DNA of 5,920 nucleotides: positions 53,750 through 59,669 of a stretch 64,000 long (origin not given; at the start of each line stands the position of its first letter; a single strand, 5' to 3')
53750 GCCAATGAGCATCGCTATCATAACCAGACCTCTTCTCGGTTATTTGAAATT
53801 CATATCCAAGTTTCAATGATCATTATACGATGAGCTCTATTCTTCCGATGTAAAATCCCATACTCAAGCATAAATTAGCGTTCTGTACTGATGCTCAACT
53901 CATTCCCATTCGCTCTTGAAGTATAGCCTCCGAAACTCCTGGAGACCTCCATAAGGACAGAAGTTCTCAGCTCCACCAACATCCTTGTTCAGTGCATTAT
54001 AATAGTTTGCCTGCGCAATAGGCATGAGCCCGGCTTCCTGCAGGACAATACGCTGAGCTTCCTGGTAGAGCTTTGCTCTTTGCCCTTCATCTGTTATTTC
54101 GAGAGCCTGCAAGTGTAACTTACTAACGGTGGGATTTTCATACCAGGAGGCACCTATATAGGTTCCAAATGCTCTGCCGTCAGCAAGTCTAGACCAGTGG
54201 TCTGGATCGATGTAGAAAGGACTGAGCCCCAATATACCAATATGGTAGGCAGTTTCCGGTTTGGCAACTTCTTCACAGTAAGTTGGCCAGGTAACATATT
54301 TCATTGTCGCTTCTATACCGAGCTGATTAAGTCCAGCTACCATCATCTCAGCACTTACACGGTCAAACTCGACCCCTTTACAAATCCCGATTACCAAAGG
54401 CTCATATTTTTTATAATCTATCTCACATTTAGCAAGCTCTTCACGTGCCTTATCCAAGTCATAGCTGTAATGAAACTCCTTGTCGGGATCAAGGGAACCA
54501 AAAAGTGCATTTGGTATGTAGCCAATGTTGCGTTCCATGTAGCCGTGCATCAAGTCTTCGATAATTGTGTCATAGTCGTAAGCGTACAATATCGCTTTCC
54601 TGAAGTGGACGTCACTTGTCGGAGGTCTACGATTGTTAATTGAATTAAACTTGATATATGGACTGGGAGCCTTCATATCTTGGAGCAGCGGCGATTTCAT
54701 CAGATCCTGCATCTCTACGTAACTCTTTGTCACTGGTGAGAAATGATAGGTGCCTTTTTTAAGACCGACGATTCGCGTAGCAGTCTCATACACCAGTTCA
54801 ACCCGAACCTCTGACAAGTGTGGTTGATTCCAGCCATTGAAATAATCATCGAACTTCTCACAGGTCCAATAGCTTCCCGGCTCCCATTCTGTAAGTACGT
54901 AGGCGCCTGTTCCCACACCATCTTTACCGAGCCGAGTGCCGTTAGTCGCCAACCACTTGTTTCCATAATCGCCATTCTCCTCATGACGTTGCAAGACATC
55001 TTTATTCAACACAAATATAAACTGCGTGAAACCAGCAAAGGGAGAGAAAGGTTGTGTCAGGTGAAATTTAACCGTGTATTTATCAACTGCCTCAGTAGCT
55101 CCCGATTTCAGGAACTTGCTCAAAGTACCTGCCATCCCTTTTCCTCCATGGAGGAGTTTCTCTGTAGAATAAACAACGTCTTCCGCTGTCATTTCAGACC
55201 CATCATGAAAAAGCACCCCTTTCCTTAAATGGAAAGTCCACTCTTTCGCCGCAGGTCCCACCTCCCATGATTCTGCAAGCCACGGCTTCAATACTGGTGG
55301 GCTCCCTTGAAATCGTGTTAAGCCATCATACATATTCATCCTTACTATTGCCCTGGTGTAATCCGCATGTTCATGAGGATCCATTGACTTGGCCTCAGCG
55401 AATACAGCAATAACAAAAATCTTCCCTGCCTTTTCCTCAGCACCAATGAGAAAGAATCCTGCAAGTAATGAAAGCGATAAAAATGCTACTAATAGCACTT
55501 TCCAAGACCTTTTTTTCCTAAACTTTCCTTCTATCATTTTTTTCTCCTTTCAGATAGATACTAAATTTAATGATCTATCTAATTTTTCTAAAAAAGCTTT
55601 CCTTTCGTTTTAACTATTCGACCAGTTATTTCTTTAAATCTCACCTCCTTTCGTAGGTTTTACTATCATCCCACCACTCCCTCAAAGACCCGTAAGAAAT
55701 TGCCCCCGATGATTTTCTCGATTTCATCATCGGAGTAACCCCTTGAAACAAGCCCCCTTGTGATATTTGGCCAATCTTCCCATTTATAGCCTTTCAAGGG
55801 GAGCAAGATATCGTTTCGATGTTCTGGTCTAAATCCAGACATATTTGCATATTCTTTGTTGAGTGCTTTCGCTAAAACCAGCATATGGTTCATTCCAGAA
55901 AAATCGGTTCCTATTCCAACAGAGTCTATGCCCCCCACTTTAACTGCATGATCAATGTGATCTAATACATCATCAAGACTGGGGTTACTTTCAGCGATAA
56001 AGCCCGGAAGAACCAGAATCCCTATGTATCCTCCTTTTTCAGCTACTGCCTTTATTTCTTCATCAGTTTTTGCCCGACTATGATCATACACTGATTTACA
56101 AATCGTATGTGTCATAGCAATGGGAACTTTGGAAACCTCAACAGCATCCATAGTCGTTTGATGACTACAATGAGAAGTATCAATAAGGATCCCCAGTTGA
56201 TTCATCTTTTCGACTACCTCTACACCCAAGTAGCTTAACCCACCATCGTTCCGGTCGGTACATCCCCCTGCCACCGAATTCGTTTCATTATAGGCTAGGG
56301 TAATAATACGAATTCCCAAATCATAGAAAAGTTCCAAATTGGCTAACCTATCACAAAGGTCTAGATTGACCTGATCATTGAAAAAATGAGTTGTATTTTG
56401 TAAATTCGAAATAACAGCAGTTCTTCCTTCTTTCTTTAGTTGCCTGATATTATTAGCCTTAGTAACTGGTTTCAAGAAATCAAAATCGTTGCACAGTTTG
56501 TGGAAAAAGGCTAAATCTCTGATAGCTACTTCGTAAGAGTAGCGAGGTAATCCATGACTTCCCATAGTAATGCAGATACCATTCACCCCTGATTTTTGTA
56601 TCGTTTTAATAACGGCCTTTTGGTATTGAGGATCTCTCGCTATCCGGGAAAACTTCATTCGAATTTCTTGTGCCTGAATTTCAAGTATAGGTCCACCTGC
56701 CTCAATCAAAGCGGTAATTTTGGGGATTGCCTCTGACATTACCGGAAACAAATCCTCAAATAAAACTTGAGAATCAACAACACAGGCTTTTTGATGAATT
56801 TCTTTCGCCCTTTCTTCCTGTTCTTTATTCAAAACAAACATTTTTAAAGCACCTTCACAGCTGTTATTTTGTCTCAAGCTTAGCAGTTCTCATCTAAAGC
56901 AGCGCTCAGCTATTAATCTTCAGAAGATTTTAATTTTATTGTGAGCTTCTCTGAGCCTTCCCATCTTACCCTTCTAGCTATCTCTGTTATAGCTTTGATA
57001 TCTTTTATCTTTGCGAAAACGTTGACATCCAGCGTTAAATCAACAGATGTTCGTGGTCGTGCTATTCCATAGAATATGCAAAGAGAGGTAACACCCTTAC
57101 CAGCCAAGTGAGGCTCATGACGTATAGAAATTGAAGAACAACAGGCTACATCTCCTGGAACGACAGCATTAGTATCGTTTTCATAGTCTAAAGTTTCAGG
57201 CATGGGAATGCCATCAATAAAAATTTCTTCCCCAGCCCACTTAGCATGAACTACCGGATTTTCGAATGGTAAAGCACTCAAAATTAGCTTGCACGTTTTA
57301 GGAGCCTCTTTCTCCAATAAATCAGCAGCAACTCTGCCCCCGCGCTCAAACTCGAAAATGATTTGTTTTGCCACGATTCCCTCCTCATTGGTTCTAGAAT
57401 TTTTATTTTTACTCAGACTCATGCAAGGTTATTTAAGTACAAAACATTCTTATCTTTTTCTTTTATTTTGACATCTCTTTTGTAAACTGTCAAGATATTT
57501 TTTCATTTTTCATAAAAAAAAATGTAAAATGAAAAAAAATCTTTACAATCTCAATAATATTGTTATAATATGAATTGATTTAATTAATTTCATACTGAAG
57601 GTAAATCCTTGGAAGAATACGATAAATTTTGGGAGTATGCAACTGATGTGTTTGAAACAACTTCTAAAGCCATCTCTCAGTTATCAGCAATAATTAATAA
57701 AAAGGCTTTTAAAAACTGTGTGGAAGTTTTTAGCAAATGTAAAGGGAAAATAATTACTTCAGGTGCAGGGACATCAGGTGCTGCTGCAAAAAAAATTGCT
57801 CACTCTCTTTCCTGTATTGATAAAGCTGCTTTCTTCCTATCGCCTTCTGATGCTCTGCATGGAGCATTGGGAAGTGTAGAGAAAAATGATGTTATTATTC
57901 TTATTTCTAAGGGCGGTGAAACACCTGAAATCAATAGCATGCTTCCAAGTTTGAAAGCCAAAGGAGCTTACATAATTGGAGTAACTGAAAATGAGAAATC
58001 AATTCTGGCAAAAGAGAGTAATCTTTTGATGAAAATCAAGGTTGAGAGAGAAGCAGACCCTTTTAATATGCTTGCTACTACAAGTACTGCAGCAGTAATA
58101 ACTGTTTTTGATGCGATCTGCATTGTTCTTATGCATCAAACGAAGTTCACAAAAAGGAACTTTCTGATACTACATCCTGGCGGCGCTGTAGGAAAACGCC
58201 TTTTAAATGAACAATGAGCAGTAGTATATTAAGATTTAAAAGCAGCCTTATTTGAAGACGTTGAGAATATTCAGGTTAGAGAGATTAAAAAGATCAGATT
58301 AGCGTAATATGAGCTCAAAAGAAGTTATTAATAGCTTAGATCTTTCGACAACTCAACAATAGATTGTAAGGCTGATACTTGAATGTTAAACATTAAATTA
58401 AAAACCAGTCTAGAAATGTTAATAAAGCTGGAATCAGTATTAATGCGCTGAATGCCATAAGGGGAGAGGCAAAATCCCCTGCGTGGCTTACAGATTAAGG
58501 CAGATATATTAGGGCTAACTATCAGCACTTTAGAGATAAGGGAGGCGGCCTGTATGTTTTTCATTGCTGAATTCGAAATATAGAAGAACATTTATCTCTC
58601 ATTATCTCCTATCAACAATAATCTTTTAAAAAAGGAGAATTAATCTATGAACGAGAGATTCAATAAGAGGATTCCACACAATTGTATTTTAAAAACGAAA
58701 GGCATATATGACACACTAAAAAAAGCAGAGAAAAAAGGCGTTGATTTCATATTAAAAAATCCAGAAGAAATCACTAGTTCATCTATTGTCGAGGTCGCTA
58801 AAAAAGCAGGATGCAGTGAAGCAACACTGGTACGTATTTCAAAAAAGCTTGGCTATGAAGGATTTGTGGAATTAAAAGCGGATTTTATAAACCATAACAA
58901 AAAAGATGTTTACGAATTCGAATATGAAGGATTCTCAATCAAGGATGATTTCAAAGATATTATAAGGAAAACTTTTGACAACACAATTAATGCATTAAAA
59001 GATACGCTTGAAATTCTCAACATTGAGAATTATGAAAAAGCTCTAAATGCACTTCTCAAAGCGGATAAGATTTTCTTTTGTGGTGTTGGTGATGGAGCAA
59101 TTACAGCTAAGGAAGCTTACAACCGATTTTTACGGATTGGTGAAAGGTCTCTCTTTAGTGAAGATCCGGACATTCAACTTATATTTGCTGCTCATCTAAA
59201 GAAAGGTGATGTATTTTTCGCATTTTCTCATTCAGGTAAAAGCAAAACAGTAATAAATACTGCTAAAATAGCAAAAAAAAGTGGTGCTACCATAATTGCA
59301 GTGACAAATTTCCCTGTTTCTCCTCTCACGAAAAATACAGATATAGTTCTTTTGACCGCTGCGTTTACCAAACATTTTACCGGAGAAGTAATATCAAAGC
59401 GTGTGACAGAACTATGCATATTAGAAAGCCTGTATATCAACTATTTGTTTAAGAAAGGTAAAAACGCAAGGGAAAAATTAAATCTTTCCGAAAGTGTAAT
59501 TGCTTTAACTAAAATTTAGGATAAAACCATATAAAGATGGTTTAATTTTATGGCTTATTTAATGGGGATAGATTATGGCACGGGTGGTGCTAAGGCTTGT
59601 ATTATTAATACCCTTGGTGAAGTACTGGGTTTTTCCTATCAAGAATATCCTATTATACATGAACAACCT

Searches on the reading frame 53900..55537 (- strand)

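Call 19: search_protein_families(library=pfam, proteins=[window:53900-55537:-], max_evalue=0.00001)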
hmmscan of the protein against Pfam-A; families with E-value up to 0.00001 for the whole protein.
window:53900-55537:- (545 aa): 1 family
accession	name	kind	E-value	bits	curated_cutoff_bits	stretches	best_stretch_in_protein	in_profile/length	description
PF00496.27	SBP_bac_5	-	9.7e-70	236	32.4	1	83-447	2-355/368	Bacterial extracellular solute-binding proteins, family 5 Middle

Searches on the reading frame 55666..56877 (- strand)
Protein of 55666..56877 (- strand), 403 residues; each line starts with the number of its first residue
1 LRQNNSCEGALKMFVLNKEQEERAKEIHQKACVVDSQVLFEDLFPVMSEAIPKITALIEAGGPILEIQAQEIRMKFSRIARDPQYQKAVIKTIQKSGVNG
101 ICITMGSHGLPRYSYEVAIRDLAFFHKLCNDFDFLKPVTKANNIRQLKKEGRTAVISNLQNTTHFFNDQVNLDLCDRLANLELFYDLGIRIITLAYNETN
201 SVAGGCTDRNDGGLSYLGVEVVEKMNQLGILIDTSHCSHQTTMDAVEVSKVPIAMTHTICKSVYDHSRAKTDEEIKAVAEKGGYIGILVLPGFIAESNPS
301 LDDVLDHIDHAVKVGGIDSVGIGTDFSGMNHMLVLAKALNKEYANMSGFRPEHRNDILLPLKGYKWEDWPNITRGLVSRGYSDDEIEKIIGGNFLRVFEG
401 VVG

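Call 19: search_protein_families(library=pfam, proteins=[window:55666-56877:-], max_evalue=0.00001)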
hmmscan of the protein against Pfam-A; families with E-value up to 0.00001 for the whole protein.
window:55666-56877:- (403 aa): 1 family
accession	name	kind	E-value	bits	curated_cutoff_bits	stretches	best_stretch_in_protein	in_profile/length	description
PF01244.27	Peptidase_M19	-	3.2e-76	256.9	26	1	86-399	35-318/319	Membrane dipeptidase (Peptidase family M19)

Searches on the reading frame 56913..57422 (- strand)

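Call 19: search_protein_families(library=pfam, proteins=[window:56913-57422:-], max_evalue=0.00001)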
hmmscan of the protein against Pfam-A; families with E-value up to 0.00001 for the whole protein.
window:56913-57422:- (169 aa): 1 family
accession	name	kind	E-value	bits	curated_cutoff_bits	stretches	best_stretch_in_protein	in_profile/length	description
PF12903.12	DUF3830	-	8.9e-20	71.6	26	1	27-161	6-140/143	Protein of unknown function (DUF3830)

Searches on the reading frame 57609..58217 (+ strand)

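Call 19: search_protein_families(library=pfam, proteins=[window:57609-58217:+], max_evalue=0.00001)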
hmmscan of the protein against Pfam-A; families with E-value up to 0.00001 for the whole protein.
window:57609-58217:+ (202 aa): 2 families
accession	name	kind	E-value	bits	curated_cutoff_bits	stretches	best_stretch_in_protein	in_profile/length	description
PF01380.27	SIS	-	2.4e-21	76.3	25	1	43-169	4-127/131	SIS domain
PF13580.11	SIS_2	-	1.3e-06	28.9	27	0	89-126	100-137/138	SIS domain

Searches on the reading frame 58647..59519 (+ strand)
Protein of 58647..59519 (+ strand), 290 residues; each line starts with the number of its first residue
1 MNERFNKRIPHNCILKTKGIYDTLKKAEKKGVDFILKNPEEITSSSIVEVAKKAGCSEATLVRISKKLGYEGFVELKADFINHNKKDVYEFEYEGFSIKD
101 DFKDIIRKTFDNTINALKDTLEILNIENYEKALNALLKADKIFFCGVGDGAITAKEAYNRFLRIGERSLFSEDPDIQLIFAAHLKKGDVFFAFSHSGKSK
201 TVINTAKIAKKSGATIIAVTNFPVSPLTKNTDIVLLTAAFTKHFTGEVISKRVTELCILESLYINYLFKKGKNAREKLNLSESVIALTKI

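Call 19: search_protein_families(library=pfam, proteins=[window:58647-59519:+], max_evalue=0.00001)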
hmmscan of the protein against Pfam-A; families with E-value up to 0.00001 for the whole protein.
window:58647-59519:+ (290 aa): 3 families
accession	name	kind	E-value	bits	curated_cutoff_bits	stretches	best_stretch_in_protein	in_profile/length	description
PF01418.23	HTH_6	-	2.3e-17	63.2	28.3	1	21-80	11-70/77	Helix-turn-helix domain, rpiR family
PF01380.27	SIS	-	1.2e-16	61.1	25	1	136-250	2-116/131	SIS domain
PF13580.11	SIS_2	-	3.1e-12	47.1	27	1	180-220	95-137/138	SIS domain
